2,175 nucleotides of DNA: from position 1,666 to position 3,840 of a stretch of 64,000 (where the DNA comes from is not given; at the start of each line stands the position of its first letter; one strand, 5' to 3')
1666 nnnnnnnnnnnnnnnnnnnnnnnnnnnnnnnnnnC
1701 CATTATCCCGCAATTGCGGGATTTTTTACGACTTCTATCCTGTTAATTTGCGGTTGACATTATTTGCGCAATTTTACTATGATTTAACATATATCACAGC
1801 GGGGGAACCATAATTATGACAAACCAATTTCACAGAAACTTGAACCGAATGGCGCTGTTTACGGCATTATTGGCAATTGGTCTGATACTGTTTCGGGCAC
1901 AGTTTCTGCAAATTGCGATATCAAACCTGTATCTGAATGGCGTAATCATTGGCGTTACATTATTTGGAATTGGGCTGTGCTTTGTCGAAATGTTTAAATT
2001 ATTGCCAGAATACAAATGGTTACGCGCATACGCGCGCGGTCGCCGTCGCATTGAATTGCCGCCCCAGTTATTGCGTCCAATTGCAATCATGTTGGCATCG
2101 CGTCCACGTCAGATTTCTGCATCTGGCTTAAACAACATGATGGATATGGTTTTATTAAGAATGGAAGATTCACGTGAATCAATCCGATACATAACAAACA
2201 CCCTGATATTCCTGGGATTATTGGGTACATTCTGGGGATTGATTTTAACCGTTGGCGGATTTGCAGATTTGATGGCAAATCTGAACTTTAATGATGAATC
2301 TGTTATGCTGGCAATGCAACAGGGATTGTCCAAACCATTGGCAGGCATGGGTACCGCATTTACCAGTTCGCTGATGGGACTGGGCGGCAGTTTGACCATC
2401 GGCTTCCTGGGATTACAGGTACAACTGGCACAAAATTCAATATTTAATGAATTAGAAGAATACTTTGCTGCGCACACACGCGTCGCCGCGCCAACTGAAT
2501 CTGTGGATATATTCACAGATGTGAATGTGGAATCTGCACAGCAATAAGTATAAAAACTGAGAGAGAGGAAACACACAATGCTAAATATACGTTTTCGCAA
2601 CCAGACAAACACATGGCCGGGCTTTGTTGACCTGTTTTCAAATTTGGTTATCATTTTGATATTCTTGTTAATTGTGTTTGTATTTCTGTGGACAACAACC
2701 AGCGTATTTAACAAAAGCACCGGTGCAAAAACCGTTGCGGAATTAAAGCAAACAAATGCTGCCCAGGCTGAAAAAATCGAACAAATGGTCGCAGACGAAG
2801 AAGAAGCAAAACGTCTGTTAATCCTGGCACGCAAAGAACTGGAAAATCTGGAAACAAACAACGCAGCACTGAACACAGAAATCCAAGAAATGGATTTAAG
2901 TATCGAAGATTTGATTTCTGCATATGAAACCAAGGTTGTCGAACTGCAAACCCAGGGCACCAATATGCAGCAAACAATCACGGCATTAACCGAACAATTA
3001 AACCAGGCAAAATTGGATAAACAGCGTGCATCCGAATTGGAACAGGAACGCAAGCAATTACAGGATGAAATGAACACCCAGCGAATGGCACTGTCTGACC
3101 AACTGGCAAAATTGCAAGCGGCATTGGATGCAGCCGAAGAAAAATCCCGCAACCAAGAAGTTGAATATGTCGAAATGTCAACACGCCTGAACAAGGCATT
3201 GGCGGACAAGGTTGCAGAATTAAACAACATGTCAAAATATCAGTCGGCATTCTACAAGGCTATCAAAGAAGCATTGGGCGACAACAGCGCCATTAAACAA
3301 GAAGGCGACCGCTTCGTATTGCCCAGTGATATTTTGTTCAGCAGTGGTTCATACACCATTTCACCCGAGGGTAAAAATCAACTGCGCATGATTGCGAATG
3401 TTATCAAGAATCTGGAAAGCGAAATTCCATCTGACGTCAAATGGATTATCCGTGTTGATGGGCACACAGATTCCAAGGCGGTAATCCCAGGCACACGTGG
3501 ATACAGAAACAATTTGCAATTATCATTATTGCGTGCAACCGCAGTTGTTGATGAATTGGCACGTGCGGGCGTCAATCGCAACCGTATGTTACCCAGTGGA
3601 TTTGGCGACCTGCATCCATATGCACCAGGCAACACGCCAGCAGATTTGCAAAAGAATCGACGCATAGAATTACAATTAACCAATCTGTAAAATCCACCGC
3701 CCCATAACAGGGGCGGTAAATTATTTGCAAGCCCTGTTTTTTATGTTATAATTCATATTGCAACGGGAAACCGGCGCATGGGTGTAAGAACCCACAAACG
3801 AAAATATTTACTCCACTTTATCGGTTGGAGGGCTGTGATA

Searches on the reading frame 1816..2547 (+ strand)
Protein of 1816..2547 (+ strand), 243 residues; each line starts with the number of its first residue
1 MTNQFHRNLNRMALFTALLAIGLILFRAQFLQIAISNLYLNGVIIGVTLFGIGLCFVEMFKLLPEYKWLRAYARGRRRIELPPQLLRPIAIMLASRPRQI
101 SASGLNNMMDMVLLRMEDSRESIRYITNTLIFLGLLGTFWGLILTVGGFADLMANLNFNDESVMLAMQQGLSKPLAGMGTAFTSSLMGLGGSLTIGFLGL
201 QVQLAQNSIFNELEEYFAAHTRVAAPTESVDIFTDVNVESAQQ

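Call 13: search_protein_families(library=pfam, proteins=[window:1816-2547:+], max_evalue=0.01)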
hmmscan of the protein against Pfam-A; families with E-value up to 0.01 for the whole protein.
window:1816-2547:+ (243 aa): 1 family
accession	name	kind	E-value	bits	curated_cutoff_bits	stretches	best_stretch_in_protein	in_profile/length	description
PF01618.21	MotA_ExbB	-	0.00036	20.7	22.9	1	105-184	31-107/127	MotA/TolQ/ExbB proton channel family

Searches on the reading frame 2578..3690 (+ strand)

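Call 13: search_protein_families(library=pfam, proteins=[window:2578-3690:+], max_evalue=0.01)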
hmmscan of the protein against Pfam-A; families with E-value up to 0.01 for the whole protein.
window:2578-3690:+ (370 aa): 2 families
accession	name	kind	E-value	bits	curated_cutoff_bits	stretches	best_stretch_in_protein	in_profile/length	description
PF00691.25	OmpA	-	1.2e-14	54.9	27.2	1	253-361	1-98/98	OmpA family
PF03938.19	OmpH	-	0.0042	17.7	32.4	1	142-262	12-134/141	Outer membrane protein (OmpH-like)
